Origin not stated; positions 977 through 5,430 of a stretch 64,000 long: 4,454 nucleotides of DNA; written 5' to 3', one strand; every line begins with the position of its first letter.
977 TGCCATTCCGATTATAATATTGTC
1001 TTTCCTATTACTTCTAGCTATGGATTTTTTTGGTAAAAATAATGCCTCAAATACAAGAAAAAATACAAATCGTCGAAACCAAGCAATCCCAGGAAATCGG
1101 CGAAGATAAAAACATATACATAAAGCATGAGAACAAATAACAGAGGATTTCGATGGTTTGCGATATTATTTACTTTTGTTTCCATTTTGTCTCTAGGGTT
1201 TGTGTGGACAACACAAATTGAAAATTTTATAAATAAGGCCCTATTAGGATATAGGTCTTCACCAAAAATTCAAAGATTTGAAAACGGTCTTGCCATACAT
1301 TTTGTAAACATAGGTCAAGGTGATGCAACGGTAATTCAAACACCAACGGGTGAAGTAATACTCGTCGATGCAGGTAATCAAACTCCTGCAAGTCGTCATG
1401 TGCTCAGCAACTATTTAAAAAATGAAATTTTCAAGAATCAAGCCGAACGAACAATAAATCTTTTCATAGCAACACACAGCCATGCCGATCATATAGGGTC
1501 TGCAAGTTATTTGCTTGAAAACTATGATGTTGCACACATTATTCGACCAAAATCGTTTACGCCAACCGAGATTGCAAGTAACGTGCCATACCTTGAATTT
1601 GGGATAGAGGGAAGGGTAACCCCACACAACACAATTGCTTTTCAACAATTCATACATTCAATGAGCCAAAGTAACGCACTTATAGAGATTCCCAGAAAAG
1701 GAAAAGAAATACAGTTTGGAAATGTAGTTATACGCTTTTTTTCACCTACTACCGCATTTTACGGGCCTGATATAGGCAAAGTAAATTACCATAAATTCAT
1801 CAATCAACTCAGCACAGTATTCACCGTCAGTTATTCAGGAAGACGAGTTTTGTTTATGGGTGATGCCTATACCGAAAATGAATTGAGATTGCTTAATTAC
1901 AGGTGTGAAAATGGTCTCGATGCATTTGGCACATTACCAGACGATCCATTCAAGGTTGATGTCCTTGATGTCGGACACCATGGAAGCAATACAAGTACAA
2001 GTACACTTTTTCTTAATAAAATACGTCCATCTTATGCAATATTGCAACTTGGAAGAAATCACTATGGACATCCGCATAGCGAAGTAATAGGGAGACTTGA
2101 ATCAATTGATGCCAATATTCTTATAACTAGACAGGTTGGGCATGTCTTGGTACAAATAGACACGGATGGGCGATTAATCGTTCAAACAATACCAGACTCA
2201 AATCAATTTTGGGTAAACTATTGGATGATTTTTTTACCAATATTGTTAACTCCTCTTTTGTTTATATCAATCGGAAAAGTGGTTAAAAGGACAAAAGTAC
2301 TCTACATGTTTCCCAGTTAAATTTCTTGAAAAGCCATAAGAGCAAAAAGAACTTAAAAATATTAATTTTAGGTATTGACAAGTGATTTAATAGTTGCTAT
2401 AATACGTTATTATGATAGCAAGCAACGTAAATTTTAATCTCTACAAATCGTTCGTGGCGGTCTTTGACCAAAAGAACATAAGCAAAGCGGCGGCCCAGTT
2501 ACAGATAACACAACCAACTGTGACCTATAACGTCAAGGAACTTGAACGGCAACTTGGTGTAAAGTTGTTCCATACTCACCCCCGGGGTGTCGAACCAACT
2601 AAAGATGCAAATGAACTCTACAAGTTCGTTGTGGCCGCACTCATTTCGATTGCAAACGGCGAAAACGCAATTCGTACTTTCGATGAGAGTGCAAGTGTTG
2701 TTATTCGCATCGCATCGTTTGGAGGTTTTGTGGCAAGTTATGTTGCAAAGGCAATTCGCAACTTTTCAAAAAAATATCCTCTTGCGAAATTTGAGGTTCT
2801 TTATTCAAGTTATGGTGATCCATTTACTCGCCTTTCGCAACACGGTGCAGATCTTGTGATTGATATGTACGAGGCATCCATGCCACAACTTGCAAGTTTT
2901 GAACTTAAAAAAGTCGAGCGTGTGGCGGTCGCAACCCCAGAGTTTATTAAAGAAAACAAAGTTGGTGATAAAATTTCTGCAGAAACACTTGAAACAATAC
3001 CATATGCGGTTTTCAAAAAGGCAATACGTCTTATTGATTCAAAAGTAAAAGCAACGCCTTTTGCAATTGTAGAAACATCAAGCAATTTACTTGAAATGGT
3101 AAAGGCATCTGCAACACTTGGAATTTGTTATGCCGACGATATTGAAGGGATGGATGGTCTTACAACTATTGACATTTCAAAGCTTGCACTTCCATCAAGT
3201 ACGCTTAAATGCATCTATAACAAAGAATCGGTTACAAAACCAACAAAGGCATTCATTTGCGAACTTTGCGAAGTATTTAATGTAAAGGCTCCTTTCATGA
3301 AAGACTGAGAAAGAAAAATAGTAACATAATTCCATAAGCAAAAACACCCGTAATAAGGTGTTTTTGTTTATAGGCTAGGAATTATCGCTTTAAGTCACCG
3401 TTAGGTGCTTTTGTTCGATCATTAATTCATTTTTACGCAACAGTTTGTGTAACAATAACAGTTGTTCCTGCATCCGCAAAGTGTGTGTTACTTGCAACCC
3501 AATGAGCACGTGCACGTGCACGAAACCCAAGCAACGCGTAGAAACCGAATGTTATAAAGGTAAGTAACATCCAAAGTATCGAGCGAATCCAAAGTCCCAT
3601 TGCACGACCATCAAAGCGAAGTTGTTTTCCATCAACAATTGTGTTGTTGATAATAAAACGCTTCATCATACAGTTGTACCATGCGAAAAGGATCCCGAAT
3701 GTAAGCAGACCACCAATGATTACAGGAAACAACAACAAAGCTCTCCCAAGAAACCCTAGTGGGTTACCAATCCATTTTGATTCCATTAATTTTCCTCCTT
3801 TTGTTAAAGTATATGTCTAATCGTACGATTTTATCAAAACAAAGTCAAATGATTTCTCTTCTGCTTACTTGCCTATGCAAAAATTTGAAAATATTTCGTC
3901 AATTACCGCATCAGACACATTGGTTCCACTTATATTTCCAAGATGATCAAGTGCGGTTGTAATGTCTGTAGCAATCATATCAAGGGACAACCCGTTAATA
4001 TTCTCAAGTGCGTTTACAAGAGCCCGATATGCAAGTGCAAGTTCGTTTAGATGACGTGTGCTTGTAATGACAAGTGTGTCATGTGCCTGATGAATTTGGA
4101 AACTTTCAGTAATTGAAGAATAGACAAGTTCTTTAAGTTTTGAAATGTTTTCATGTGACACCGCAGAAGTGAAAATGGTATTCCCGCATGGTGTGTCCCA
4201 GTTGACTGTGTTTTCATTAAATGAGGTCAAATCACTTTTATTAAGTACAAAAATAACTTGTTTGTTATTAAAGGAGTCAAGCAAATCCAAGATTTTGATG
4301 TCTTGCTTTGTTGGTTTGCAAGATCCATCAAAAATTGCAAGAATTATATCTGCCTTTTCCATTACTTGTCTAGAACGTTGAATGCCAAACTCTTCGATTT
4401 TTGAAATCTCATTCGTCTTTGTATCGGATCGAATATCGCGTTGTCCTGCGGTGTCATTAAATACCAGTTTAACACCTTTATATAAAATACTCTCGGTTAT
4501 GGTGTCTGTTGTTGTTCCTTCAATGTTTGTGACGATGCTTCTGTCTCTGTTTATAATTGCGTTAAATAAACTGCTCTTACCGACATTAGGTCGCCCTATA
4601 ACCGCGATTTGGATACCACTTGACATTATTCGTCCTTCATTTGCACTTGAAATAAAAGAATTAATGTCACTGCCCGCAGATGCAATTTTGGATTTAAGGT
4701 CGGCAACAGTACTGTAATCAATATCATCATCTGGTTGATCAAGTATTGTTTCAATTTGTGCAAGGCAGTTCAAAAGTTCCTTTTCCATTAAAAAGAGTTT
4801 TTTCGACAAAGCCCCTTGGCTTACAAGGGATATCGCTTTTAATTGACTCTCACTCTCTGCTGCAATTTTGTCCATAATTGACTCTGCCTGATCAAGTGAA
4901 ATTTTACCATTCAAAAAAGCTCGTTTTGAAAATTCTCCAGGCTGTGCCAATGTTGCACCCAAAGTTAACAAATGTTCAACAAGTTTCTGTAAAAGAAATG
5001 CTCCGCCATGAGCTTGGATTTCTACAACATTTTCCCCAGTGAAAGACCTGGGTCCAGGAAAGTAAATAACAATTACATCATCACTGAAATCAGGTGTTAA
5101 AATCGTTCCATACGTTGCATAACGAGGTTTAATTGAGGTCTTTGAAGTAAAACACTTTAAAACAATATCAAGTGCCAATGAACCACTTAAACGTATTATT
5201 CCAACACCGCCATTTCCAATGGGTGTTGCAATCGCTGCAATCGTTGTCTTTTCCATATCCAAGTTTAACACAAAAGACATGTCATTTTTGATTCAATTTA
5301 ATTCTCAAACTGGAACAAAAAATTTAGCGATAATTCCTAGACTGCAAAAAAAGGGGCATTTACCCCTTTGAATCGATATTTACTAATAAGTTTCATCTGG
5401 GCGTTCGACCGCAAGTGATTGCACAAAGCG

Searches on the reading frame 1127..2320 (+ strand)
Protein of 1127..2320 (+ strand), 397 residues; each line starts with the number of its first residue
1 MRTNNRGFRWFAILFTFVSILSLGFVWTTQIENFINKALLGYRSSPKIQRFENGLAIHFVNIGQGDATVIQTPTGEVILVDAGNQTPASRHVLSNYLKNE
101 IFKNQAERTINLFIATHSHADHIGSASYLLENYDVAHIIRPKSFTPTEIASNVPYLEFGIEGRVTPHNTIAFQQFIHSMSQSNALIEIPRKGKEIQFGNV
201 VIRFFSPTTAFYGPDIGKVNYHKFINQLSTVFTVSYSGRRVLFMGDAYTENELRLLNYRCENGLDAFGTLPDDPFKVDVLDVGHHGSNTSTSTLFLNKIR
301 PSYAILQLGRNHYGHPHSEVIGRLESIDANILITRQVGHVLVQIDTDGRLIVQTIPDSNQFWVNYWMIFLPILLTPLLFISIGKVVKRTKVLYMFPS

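Call 36: find_encoding_contigs(protein=window:1127-2320:+, flank=10000, max_places=1)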
Protein window:1127-2320:+ (397 aa): 3 contigs read that carry it; 1 place shown.
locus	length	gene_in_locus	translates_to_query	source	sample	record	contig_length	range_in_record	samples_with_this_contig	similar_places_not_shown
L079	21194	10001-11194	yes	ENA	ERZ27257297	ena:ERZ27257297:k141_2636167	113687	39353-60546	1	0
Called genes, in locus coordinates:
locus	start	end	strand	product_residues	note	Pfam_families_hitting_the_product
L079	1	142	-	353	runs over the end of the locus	PF05673:DUF815 (faint), PF05496:RuvB_N, PF01078:Mg_chelatase (faint), PF00004:AAA, PF07728:AAA_5, PF17864:AAA_lid_4, PF05491:WHD_RuvB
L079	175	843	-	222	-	PF01545:Cation_efflux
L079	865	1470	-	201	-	PF01330:RuvA_N, PF14520:HHH_5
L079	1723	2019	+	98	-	PF02575:YbaB_DNA_bd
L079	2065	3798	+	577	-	PF00749:tRNA-synt_1c, PF19269:Anticodon_2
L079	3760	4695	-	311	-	PF05496:RuvB_N, PF13177:DNA_pol3_delta2 (weak), PF00004:AAA, PF13173:AAA_14 (faint), PF13177:DNA_pol3_delta2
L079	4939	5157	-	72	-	PF01381:HTH_3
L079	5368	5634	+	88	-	PF07873:YabP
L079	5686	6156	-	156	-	PF00177:Ribosomal_S7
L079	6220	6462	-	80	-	-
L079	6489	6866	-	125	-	PF00164:Ribosom_S12_S23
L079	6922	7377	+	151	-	PF02590:SPOUT_MTase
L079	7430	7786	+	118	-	-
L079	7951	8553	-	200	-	-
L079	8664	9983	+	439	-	PF00753:Lactamase_B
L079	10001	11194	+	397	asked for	PF00753:Lactamase_B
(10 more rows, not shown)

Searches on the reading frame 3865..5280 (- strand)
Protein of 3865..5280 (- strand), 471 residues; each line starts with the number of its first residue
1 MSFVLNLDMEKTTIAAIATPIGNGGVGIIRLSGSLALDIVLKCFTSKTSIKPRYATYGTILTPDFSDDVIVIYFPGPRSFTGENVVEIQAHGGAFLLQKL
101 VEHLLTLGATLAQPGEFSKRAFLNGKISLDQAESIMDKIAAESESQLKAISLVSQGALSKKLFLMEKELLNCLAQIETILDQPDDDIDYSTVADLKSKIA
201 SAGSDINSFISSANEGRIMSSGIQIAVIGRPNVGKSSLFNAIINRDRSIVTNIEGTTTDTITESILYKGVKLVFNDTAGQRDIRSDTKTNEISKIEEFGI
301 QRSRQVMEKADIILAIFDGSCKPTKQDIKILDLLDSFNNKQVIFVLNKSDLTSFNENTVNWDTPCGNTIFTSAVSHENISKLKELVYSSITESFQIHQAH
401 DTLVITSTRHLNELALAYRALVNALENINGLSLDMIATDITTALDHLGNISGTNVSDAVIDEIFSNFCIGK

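Call 26: search_protein_families(library=pfam, proteins=[window:3865-5280:-], max_evalue=0.001)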
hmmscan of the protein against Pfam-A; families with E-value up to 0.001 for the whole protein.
window:3865-5280:- (471 aa): 10 families
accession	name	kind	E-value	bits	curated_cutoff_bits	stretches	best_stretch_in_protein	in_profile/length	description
PF12631.12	MnmE_helical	-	3.1e-41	142.3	40.1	1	129-468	1-211/211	MnmE helical domain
PF10396.14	TrmE_N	-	1.7e-39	135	29.8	1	13-126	1-117/117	GTP-binding protein TrmE N-terminus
PF01926.29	MMR_HSR1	-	4.4e-26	91.7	21.9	1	224-348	1-113/113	50S ribosome-binding GTPase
PF02421.24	FeoB_N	-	3.6e-11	43.2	27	1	224-362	2-128/156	Ferrous iron transport protein B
PF00350.29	Dynamin_N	-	3.8e-06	27.5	27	0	225-263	1-37/168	Dynamin family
PF08477.19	Roc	-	0.00012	22.8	27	0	225-285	2-71/119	Ras of Complex, Roc, domain of DAPkinase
PF00009.33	GTP_EFTU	-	0.00022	21.3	26.5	0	302-390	86-150/188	Elongation factor Tu GTP binding domain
PF00071.28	Ras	-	0.00045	20.3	21.6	0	225-285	2-63/162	Ras family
PF03193.22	RsgA_GTPase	-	0.00053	20.3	30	0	224-256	108-140/174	RsgA GTPase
PF16897.10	MMR_HSR1_Xtn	-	0.00076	19.9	35.2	0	335-390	51-104/106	C-terminal region of MMR_HSR1 domain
